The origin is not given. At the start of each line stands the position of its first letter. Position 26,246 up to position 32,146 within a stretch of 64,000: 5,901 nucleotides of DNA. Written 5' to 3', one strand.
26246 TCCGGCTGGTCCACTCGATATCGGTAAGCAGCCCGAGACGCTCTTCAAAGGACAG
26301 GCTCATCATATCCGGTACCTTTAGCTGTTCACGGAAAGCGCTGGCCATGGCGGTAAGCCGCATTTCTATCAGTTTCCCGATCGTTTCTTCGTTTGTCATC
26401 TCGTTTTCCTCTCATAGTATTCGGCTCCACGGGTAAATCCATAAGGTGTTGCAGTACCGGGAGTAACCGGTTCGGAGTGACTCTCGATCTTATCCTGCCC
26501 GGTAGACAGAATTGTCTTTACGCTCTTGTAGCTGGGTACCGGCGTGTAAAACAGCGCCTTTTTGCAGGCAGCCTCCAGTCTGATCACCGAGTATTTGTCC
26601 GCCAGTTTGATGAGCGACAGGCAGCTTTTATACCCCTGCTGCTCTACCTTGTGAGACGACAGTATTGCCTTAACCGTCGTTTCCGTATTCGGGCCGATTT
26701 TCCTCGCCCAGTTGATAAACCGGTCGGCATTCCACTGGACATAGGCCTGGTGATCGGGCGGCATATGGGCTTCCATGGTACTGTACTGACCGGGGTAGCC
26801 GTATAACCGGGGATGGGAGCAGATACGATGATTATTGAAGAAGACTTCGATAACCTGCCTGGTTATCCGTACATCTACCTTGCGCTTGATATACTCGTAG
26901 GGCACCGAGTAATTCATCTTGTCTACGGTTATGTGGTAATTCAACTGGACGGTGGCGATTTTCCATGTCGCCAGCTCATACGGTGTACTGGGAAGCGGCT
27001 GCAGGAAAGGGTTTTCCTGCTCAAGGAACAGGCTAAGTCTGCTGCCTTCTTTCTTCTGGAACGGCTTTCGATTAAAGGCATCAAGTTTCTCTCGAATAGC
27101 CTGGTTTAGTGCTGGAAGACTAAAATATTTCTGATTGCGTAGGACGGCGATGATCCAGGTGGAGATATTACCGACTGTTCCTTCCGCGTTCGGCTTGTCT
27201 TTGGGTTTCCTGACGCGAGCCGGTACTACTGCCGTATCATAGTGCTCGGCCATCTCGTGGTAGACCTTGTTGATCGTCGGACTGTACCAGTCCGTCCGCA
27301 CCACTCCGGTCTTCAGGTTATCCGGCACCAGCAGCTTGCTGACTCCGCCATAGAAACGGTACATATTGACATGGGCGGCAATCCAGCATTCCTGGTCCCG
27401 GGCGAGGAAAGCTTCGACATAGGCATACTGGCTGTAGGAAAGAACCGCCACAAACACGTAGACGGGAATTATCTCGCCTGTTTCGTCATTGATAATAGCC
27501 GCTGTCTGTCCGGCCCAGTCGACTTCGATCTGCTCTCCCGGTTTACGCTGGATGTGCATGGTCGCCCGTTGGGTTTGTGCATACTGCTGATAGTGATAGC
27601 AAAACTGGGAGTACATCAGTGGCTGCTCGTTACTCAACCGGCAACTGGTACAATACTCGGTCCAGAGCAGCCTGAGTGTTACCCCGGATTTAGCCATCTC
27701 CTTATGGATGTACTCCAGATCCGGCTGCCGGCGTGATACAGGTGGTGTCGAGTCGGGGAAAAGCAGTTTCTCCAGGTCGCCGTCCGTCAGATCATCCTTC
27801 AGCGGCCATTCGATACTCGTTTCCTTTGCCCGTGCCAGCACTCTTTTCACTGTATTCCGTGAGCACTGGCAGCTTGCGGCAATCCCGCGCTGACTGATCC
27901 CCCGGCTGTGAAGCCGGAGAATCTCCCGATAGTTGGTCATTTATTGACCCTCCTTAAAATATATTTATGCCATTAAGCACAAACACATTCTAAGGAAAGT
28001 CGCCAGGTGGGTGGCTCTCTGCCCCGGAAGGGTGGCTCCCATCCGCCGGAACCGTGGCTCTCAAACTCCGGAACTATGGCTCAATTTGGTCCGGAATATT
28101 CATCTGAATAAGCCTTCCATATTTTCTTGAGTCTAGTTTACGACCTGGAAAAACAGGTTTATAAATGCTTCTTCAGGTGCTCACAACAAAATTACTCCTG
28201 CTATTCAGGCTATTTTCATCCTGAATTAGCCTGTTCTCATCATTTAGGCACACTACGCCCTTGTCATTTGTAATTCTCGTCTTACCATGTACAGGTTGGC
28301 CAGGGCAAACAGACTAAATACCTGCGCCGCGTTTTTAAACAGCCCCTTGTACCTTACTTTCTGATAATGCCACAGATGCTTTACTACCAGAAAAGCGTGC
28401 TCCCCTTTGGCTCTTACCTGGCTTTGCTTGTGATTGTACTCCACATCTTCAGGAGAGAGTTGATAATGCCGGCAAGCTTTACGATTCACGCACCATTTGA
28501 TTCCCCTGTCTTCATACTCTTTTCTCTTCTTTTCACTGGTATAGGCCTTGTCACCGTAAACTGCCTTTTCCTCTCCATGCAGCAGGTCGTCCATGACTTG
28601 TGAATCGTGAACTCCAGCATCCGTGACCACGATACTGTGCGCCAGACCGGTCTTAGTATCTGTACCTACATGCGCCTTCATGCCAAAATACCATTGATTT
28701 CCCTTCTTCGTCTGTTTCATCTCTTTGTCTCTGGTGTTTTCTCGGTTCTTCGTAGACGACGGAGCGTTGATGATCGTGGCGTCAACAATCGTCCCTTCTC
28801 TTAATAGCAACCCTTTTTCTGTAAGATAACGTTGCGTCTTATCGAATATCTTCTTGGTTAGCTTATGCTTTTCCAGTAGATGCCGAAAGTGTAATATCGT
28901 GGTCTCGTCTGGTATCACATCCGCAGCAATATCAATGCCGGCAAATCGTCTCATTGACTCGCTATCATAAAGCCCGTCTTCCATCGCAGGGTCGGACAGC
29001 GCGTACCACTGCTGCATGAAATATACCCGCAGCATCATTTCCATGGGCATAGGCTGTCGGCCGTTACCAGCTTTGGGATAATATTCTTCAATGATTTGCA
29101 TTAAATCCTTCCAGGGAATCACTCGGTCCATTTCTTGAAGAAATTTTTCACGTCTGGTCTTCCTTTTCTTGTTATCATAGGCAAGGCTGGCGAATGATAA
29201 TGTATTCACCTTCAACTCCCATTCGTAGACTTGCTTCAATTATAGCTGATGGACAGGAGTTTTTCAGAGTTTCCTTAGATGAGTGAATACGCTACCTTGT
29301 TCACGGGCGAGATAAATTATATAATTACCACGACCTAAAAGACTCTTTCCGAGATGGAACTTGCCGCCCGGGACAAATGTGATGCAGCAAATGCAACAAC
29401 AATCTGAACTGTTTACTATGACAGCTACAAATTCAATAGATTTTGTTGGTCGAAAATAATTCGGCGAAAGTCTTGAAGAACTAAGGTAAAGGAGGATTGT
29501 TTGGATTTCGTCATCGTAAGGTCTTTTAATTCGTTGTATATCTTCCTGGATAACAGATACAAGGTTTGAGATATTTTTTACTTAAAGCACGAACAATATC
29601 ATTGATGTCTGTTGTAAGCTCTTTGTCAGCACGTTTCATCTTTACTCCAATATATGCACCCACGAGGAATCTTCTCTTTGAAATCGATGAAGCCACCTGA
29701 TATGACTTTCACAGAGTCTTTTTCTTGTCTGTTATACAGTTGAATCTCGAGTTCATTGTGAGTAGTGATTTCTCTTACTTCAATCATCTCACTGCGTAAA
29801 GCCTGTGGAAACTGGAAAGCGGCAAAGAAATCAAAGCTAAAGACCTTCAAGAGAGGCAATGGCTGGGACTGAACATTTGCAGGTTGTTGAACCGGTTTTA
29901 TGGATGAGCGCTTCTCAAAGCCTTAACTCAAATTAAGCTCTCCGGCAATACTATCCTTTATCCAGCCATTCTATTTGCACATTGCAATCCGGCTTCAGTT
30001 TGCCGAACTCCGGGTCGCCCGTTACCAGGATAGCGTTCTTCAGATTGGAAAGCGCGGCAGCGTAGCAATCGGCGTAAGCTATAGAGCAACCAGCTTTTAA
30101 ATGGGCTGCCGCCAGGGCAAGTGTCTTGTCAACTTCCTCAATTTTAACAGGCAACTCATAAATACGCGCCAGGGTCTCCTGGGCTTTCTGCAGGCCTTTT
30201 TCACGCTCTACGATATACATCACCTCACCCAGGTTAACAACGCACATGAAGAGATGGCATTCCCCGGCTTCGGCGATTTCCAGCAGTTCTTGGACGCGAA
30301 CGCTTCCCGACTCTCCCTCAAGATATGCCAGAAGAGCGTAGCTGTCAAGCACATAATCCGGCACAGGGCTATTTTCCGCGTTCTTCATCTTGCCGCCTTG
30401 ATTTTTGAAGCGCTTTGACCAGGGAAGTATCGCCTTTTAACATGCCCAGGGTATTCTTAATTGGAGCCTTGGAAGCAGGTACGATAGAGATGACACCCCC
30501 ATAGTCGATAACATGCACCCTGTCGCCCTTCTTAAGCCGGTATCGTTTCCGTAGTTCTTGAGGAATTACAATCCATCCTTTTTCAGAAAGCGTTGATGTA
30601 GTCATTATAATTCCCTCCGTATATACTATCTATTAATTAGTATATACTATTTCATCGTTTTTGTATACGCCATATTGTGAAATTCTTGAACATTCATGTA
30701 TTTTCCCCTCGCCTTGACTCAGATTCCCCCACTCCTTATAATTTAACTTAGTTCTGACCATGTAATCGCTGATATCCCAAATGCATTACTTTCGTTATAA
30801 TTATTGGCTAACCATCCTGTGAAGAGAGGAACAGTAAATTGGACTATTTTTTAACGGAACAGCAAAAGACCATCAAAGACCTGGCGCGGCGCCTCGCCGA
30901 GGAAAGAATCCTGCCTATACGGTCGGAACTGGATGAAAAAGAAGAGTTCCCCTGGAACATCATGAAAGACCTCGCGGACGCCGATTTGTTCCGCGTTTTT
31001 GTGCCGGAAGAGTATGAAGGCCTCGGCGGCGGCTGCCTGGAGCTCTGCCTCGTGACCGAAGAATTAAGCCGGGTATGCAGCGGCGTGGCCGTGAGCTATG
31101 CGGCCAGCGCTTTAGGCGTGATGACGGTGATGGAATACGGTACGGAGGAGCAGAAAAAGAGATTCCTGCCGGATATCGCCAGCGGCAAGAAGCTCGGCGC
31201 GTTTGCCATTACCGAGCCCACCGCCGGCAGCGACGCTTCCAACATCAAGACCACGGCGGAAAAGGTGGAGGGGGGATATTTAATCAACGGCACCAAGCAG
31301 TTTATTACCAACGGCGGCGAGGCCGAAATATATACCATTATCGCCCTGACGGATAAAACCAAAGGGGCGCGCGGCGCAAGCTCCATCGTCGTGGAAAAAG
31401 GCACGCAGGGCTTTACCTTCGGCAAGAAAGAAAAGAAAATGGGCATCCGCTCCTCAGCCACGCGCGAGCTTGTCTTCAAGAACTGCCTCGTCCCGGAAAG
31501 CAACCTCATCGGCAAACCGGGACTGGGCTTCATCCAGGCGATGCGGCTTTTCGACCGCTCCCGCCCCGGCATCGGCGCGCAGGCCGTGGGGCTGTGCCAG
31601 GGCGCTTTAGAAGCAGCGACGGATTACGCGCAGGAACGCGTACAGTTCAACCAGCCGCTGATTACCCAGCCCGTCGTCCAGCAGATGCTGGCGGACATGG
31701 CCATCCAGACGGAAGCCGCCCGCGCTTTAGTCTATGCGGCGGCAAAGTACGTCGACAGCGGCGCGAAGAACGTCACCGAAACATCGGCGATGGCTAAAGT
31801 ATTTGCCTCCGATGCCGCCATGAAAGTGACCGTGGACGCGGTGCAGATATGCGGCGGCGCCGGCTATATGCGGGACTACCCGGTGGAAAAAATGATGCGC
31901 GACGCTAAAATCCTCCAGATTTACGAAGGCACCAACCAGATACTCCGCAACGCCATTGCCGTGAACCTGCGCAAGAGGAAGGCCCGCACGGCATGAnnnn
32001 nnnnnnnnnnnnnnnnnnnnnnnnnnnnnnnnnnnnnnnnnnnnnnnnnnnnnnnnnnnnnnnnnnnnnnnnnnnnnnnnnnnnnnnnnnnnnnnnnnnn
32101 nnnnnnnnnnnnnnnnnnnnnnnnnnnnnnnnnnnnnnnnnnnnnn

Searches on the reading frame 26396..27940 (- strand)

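Call 68: search_protein_families(library=pfam, proteins=[window:26396-27940:-], max_evalue=0.00001)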
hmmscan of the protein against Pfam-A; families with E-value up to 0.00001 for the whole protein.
window:26396-27940:- (514 aa): 2 families
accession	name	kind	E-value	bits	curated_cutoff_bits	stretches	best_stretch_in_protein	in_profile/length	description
PF22483.2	Mu-transpos_C_2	-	1.9e-18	66.4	27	1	316-383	1-67/73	Mu transposase, C-terminal domain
PF00665.32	rve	-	2.4e-07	31.4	32.6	1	132-246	2-102/102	Integrase core domain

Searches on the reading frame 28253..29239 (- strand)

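Call 68: search_protein_families(library=pfam, proteins=[window:28253-29239:-], max_evalue=0.00001)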
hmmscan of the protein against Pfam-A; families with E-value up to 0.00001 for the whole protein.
window:28253-29239:- (328 aa): 4 families
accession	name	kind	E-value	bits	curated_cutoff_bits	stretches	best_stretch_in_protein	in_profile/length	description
PF01609.27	DDE_Tnp_1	-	4.9e-28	98.7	23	1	147-316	4-200/200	Transposase DDE domain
PF05598.16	DUF772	-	2.2e-21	76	23.1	1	60-134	1-73/74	Transposase domain (DUF772)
PF13612.12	DDE_Tnp_1_3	-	5.5e-09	36.6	27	1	150-252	8-110/155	Transposase DDE domain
PF13359.12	DDE_Tnp_4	-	1.9e-06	28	24.8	1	174-304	21-146/158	DDE superfamily endonuclease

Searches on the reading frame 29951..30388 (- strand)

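Call 68: search_protein_families(library=pfam, proteins=[window:29951-30388:-], max_evalue=0.00001)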
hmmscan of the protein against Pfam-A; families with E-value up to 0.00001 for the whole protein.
window:29951-30388:- (145 aa): 1 family
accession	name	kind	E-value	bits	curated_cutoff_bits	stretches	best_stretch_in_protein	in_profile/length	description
PF01850.27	PIN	-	3e-15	57.3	23.6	1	12-131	1-117/120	PIN domain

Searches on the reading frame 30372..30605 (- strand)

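Call 89: search_protein_families(library=pfam, proteins=[window:30372-30605:-], max_evalue=0.01)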
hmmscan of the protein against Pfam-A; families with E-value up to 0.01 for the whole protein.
window:30372-30605:- (78 aa): 1 family
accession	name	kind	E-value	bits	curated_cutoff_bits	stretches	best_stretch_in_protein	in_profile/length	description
PF04014.23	MazE_antitoxin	-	5e-06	26.8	24.7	1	5-46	3-45/48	Antidote-toxin recognition MazE, bacterial antitoxin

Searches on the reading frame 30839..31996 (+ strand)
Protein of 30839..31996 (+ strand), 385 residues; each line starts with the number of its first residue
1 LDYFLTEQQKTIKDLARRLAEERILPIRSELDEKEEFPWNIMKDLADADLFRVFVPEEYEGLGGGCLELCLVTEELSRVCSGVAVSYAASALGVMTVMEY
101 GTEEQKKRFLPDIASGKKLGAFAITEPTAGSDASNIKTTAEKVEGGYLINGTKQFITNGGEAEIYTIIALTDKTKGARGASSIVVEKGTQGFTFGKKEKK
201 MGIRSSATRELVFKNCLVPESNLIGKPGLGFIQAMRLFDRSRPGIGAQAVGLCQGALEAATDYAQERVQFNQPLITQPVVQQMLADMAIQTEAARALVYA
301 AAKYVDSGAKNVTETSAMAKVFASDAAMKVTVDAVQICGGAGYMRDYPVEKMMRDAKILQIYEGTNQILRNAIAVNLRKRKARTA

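Call 68: search_protein_families(library=pfam, proteins=[window:30839-31996:+], max_evalue=0.00001)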
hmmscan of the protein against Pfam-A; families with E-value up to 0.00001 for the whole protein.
window:30839-31996:+ (385 aa): 5 families
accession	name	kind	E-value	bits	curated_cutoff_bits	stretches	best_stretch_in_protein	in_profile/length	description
PF00441.29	Acyl-CoA_dh_1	-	1.5e-48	165.2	22.4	1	230-375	3-147/150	Acyl-CoA dehydrogenase, C-terminal domain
PF02771.21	Acyl-CoA_dh_N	-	6.3e-34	117.2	22.9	1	6-117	1-113/113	Acyl-CoA dehydrogenase, N-terminal domain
PF02770.24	Acyl-CoA_dh_M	-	6.1e-27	94.1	33.3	1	121-216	1-97/97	Acyl-CoA dehydrogenase, middle domain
PF08028.16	Acyl-CoA_dh_2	-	7e-24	85.1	22.7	1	244-366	2-133/134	Acyl-CoA dehydrogenase, C-terminal domain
PF22924.1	ACOX_C_alpha1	-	1.8e-08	34.8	27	1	303-374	95-165/169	Acyl-CoA oxidase, C-alpha1 domain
